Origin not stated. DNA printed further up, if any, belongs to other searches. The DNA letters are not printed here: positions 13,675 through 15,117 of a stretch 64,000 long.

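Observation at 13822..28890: Operon of two giant tandem LRR surface proteins ending in a HisRS-like pseudo-synthetase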

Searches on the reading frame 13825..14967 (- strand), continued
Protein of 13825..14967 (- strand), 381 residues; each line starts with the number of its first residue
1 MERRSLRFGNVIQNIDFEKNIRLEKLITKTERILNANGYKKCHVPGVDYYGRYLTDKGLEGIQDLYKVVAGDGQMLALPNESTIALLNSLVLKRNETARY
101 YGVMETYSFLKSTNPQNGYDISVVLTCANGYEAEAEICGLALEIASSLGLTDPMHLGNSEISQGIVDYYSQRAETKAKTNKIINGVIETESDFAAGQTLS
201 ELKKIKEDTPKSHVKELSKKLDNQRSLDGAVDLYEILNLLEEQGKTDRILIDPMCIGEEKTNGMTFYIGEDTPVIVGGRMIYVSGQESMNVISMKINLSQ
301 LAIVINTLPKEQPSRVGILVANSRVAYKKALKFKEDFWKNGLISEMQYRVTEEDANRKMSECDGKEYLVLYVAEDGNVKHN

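Call 94: find_homologous_proteins(query=L018:6581-7213:+, max_evalue=1e-10)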
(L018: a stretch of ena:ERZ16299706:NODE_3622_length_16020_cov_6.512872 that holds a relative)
Query L018:6581-7213:+ (211 aa): 8000 proteins with E <= 1e-10 among 8000 candidates; the best 120 are listed.
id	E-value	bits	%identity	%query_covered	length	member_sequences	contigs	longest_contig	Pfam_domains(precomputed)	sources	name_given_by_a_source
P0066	1.9e-130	451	100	100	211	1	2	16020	PF01634.24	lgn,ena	-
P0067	2.1e-108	379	84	100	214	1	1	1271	PF01634.24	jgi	-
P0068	8.7e-108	377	83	100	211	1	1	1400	PF01634.24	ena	-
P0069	1.4e-93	330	73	100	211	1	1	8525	PF01634.24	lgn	-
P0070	2.3e-91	323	72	100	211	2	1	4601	PF01634.24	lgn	-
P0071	5.1e-91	322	72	99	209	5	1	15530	PF01634.24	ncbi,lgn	-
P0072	1.2e-90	321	71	100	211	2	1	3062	PF01634.24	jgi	jgi:ATP phosphoribosyltransferase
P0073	1.3e-89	317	71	99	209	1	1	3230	PF01634.24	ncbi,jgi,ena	-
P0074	1.1e-84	301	66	96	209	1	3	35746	PF01634.24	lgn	-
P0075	2.1e-84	300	66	98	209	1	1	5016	PF01634.24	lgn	-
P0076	4.2e-82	293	66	99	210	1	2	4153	PF01634.24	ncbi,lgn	ncbi:MAG: ATP phosphoribosyltransferase [Bacillota bacterium]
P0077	1.0e-81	292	68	99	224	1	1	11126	PF01634.24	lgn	-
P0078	1.6e-81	291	68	99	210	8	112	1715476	PF01634.24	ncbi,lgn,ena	-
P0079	3.4e-81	290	65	99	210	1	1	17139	PF01634.24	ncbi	-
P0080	4.3e-81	290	66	99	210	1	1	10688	PF01634.24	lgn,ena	-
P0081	1.8e-80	287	69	98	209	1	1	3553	PF01634.24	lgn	-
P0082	2.3e-80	287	69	95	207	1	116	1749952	PF01634.24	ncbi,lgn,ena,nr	ncbi:MAG: ATP phosphoribosyltransferase [Bacillota bacterium]|nr:ATP phosphoribosyltransferase [Baci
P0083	2.8e-80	287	67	99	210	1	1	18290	PF01634.24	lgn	-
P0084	3.0e-80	287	69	95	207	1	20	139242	PF01634.24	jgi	jgi:ATP phosphoribosyltransferase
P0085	3.3e-80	287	67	99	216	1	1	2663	PF01634.24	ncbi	-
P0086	4.5e-80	286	64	99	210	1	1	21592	PF01634.24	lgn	-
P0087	1.4e-79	285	68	98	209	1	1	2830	PF01634.24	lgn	-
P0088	2.2e-79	284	65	99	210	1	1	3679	PF01634.24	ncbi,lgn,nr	ncbi:MAG: ATP phosphoribosyltransferase [Clostridia bacterium]|nr:ATP phosphoribosyltransferase [Clo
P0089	1.0e-78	282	65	99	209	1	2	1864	PF01634.24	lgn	-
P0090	1.1e-78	282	65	99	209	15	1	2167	PF01634.24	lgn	-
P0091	1.4e-78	281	65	98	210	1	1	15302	PF01634.24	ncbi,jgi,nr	ncbi:MAG: ATP phosphoribosyltransferase [Clostridiales bacterium]|jgi:ATP phosphoribosyltransferase|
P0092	1.8e-78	281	63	99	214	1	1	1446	PF01634.24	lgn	-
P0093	5.1e-78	280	64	99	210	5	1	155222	PF01634.24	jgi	jgi:ATP phosphoribosyltransferase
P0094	9.5e-78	279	65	97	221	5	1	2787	PF01634.24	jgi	jgi:ATP phosphoribosyltransferase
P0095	3.5e-77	277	63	98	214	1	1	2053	PF01634.24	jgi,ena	-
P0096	5.4e-77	276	61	99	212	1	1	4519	PF01634.24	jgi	jgi:ATP phosphoribosyltransferase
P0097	6.7e-77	276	60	99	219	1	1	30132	PF01634.24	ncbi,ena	-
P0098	2.0e-76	274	60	97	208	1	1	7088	PF01634.24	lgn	-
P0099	2.4e-76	274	61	99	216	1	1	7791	PF01634.24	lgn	-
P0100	2.8e-76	274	63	97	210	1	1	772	PF01634.24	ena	-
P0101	3.1e-76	274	60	99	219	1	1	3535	PF01634.24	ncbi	-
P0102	3.2e-76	274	63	95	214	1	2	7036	PF01634.24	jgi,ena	jgi:ATP phosphoribosyltransferase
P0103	4.1e-76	273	60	99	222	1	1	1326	PF01634.24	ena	-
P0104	5.8e-76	273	59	98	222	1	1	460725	PF01634.24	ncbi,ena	-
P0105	1.1e-75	272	61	99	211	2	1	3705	PF01634.24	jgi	jgi:ATP phosphoribosyltransferase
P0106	2.2e-75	271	61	98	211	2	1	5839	PF01634.24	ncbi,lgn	-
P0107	2.2e-75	271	62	98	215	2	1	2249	PF01634.24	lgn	-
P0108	2.6e-75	271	60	99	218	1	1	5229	PF01634.24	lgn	-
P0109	2.7e-75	271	63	98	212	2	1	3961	PF01634.24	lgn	-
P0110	2.8e-75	271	60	98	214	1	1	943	PF01634.24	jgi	-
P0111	2.9e-75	271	63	97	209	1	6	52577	PF01634.24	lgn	-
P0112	3.1e-75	270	63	98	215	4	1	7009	PF01634.24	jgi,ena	-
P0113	4.1e-75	270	60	98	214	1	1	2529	PF01634.24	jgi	-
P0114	5.5e-75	270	61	97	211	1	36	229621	PF01634.24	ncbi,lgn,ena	-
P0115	5.6e-75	270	61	97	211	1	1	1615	PF01634.24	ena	-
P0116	6.0e-75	269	63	98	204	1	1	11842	PF01634.24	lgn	-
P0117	6.7e-75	269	60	97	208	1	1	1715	PF01634.24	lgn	-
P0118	7.0e-75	269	60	98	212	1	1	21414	PF01634.24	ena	-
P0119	8.1e-75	269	61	99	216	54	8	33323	PF01634.24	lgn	-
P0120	9.0e-75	269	61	97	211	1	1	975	PF01634.24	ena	-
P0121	9.5e-75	269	59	98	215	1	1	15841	PF01634.24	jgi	-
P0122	1.0e-74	269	61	98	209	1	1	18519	PF01634.24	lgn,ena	-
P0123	1.1e-74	269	59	99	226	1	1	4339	PF01634.24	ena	-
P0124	1.5e-74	268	61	100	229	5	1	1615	PF01634.24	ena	-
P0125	1.8e-74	268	64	97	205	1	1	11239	PF01634.24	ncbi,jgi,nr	ncbi:MAG: ATP phosphoribosyltransferase [Clostridiales bacterium]|jgi:ATP phosphoribosyltransferase|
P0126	1.9e-74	268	61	97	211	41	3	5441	PF01634.24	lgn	-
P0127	2.4e-74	267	62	95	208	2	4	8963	PF01634.24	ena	-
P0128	2.6e-74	267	63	97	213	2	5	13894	PF01634.24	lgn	-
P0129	2.6e-74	267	61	98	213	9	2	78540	PF01634.24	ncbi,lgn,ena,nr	ncbi:MAG: ATP phosphoribosyltransferase [Clostridiales bacterium]|nr:ATP phosphoribosyltransferase [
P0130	3.1e-74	267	60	97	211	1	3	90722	PF01634.24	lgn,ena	-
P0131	3.2e-74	267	60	100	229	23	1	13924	PF01634.24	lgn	-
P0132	3.4e-74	267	61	98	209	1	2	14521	PF01634.24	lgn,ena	-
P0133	3.4e-74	267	62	99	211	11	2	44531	PF01634.24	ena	-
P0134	3.8e-74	267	63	98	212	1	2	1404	PF01634.24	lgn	-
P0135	3.9e-74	267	60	97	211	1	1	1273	PF01634.24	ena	-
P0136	4.1e-74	267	65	90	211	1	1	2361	PF01634.24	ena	-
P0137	4.2e-74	267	60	97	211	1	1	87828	PF01634.24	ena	-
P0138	4.4e-74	267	62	99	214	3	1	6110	PF01634.24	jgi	jgi:ATP phosphoribosyltransferase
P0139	4.9e-74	267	61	98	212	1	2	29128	PF01634.24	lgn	-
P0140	6.4e-74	266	64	94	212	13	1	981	PF01634.24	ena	-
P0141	8.2e-74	266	62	98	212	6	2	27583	PF01634.24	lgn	-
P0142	8.8e-74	266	60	98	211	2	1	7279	PF01634.24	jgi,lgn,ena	-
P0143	9.8e-74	266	59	97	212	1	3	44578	PF01634.24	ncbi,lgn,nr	ncbi:MAG: ATP phosphoribosyltransferase [Clostridia bacterium]|nr:ATP phosphoribosyltransferase [Clo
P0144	1.0e-73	265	60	97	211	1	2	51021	PF01634.24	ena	-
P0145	1.0e-73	265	61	93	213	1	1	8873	PF01634.24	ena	-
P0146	1.1e-73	265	62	97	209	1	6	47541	PF01634.24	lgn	-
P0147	1.1e-73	265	58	99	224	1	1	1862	PF01634.24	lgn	-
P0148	1.1e-73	265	59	99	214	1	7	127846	PF01634.24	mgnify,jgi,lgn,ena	mgnify:CR=1 FL=1|jgi:ATP phosphoribosyltransferase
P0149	1.4e-73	265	63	93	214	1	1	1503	PF01634.24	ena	-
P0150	1.5e-73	265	60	99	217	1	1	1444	PF01634.24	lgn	-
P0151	1.5e-73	265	60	98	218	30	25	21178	PF01634.24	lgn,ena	-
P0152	1.5e-73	265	59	99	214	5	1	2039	PF01634.24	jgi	jgi:ATP phosphoribosyltransferase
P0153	1.6e-73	265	59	98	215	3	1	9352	PF01634.24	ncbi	-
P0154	1.8e-73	265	61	97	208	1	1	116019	PF01634.24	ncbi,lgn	-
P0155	1.8e-73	265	61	100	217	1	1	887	PF01634.24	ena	-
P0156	2.0e-73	265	63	97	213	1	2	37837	PF01634.24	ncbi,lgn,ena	-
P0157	2.8e-73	264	61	99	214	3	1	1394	PF01634.24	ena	-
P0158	3.1e-73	264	58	97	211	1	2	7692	PF01634.24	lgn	-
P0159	3.5e-73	264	60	97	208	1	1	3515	PF01634.24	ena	-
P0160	3.5e-73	264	60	97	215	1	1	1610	PF01634.24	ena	-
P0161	3.5e-73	264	60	98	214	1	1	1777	PF01634.24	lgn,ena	-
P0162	3.6e-73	264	60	99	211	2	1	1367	PF01634.24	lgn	-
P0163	4.5e-73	263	61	97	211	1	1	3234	PF01634.24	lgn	-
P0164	4.6e-73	263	64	96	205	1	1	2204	PF01634.24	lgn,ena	-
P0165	5.0e-73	263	60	98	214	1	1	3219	PF01634.24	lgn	-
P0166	5.2e-73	263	61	97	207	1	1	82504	PF01634.24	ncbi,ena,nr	ncbi:MAG: ATP phosphoribosyltransferase [Firmicutes bacterium]|nr:ATP phosphoribosyltransferase [Bac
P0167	5.9e-73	263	60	99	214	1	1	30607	PF01634.24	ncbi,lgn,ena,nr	ncbi:MAG: ATP phosphoribosyltransferase [Clostridiales bacterium]|nr:ATP phosphoribosyltransferase [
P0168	5.9e-73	263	60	98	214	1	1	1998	PF01634.24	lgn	-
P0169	6.1e-73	263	57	99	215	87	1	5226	PF01634.24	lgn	-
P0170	8.0e-73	263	59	99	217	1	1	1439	PF01634.24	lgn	-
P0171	8.6e-73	262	59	99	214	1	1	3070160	PF01634.24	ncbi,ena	-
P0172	8.9e-73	262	61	99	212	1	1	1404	PF01634.24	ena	-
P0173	9.1e-73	262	60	99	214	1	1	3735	PF01634.24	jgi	-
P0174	9.2e-73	262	58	98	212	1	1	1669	PF01634.24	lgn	-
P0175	1.1e-72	262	60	99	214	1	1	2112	PF01634.24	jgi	-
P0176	1.2e-72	262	59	97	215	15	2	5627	PF01634.24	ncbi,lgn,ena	-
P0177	1.2e-72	262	59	99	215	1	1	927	PF01634.24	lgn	-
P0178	1.2e-72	262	60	98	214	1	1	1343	PF01634.24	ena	-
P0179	1.2e-72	262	60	99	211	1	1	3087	PF01634.24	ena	-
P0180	1.2e-72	262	61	98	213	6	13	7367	PF01634.24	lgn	-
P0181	1.3e-72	262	59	99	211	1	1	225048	PF01634.24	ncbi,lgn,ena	-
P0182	1.3e-72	262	64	96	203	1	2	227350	PF01634.24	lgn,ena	-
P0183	1.4e-72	262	59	99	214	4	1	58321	PF01634.24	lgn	-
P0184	1.5e-72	262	58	97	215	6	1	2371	PF01634.24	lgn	-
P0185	2.0e-72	261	60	99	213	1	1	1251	PF01634.24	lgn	-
